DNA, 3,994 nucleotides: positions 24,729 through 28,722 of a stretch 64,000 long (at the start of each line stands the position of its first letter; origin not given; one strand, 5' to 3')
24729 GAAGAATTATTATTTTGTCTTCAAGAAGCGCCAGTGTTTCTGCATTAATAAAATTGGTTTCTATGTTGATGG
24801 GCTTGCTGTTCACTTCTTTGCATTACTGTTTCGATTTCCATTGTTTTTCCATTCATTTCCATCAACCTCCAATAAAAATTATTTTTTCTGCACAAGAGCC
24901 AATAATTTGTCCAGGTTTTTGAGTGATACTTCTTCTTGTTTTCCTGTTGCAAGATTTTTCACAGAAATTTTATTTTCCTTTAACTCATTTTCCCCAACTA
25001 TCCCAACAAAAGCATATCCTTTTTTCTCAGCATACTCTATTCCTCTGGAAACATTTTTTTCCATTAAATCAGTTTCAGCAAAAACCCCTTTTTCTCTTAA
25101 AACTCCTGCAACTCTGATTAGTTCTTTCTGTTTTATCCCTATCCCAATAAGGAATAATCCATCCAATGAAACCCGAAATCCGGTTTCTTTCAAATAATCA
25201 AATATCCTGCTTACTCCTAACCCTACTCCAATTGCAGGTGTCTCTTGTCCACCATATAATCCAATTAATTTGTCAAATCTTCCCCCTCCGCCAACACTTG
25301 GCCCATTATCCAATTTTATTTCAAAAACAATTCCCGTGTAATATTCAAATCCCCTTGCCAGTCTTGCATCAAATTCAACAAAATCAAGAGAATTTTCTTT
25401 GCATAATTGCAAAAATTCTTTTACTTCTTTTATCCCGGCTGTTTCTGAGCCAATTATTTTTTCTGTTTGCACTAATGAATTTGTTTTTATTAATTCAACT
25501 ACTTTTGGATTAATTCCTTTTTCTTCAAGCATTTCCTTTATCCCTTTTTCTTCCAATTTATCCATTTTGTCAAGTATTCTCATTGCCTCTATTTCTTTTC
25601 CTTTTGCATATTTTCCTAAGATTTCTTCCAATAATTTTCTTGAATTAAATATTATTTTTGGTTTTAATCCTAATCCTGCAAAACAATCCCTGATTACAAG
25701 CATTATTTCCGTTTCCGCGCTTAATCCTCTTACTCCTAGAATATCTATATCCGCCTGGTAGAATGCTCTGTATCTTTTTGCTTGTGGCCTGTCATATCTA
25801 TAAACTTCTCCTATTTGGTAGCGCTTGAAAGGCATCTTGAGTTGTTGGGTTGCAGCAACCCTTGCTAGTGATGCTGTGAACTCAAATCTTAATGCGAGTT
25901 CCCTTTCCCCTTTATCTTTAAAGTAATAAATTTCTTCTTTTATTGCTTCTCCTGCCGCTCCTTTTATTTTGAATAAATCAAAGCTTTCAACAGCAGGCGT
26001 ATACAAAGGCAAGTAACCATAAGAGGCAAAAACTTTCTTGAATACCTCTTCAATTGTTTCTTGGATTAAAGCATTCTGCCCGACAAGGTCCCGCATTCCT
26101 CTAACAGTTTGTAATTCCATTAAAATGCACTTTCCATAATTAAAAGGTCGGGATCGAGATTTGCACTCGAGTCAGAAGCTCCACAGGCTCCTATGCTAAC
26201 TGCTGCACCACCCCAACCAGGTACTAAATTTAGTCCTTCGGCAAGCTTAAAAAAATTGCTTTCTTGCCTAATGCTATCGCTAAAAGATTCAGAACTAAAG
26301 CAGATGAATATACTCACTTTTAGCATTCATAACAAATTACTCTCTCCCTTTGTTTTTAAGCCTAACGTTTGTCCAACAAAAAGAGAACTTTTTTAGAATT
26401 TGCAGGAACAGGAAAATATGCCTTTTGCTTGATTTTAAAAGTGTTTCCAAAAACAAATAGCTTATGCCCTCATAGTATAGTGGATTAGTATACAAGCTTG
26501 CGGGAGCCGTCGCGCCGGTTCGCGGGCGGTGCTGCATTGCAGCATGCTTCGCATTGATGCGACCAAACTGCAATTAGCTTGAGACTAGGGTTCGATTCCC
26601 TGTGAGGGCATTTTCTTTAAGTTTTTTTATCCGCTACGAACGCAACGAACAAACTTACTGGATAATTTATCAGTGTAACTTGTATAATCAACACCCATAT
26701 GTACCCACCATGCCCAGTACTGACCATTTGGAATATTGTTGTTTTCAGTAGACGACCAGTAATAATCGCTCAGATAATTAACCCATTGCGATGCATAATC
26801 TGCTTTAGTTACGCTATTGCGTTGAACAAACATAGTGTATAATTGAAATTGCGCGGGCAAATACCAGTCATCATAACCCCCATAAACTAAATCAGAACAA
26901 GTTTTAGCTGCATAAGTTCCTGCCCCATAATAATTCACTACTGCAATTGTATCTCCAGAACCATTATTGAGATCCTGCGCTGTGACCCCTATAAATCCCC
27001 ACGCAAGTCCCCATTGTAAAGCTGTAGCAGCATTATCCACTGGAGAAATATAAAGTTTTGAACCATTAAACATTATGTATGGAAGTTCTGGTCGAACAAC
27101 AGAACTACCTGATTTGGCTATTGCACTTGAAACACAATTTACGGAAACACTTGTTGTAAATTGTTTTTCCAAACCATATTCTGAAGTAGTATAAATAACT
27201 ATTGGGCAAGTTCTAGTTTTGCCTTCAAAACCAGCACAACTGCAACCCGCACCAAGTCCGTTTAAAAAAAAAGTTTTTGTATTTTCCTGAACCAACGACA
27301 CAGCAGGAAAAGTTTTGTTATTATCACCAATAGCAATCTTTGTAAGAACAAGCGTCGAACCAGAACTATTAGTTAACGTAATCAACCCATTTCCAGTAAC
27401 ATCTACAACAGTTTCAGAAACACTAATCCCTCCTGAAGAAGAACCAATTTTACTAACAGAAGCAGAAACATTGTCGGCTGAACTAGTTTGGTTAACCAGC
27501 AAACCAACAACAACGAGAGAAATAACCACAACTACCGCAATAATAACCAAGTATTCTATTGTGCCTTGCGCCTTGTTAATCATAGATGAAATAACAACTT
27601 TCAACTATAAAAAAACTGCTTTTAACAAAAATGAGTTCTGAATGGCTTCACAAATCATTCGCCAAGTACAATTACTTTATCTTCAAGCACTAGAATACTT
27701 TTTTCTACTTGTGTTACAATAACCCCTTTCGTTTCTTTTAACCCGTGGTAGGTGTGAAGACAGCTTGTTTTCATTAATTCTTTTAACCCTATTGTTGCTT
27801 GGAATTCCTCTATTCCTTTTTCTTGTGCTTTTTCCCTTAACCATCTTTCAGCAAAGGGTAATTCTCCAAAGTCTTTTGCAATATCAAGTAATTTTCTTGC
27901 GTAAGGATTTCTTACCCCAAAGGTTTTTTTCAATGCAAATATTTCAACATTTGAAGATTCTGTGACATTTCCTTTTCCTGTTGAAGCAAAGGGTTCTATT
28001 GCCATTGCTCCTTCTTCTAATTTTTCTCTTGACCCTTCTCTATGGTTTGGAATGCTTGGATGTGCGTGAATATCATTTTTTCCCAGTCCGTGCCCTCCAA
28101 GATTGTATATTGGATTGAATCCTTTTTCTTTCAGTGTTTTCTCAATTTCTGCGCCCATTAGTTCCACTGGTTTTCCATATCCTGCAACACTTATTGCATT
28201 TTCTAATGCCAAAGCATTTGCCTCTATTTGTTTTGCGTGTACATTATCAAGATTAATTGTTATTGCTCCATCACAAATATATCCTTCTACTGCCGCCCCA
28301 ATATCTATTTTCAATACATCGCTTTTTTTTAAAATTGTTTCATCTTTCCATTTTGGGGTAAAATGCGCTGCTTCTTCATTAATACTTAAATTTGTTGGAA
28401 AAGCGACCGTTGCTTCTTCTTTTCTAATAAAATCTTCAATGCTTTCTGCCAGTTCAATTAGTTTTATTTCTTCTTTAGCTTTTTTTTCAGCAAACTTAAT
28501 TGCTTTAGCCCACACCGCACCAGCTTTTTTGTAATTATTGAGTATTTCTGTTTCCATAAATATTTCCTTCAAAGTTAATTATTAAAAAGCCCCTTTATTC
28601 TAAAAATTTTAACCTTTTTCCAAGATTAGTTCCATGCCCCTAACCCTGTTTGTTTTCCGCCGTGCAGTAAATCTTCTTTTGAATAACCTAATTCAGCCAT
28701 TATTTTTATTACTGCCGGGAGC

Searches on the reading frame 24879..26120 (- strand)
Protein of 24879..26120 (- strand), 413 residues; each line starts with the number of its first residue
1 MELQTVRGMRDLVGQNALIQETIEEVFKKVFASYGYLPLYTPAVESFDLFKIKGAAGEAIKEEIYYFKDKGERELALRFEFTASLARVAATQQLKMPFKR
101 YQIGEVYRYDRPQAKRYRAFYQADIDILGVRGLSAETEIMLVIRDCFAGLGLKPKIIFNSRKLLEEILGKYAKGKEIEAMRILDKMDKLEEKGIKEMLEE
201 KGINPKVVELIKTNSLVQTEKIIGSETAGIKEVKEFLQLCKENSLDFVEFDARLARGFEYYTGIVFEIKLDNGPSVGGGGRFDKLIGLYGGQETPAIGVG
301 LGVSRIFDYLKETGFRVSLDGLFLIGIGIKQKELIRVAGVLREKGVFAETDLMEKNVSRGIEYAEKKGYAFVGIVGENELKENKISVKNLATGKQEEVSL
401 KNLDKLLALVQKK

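Call 9: search_protein_families(library=pfam, proteins=[window:24879-26120:-], max_evalue=0.001)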
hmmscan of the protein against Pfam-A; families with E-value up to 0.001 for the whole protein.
window:24879-26120:- (413 aa): 4 families
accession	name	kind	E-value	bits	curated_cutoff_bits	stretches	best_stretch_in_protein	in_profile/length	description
PF13393.11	tRNA-synt_His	-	2.5e-36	125.9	25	1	8-305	1-307/308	Histidyl-tRNA synthetase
PF03129.25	HGTP_anticodon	-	1.2e-14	54.7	21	1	332-406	16-90/94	Anticodon binding domain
PF01409.25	tRNA-synt_2d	-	6.5e-08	32.8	19.8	1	14-125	14-130/246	tRNA synthetases class II core domain (F)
PF00587.30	tRNA-synt_2b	-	8.2e-05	23.2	29.3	1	65-181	1-122/179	tRNA synthetase class II core domain (G, H, P, S and T)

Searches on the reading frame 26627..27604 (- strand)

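Call 9: search_protein_families(library=pfam, proteins=[window:26627-27604:-], max_evalue=0.001)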
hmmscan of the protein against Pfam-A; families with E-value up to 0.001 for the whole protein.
window:26627-27604:- (325 aa): 2 families
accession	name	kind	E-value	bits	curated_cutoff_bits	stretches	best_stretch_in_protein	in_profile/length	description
PF07603.17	Lcl_C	-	5.6e-11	43.2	34.9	1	213-323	17-117/117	Lcl C-terminal domain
PF04021.17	Class_IIIsignal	-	4.4e-05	23.7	23.7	1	10-32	1-23/27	Class III signal peptide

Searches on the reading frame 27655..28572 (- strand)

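Call 9: search_protein_families(library=pfam, proteins=[window:27655-28572:-], max_evalue=0.001)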
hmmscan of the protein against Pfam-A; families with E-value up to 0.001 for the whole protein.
window:27655-28572:- (305 aa): 1 family
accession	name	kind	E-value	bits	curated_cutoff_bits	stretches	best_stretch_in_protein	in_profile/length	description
PF00557.29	Peptidase_M24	-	4.7e-26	92.3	23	1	13-195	2-188/208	Metallopeptidase family M24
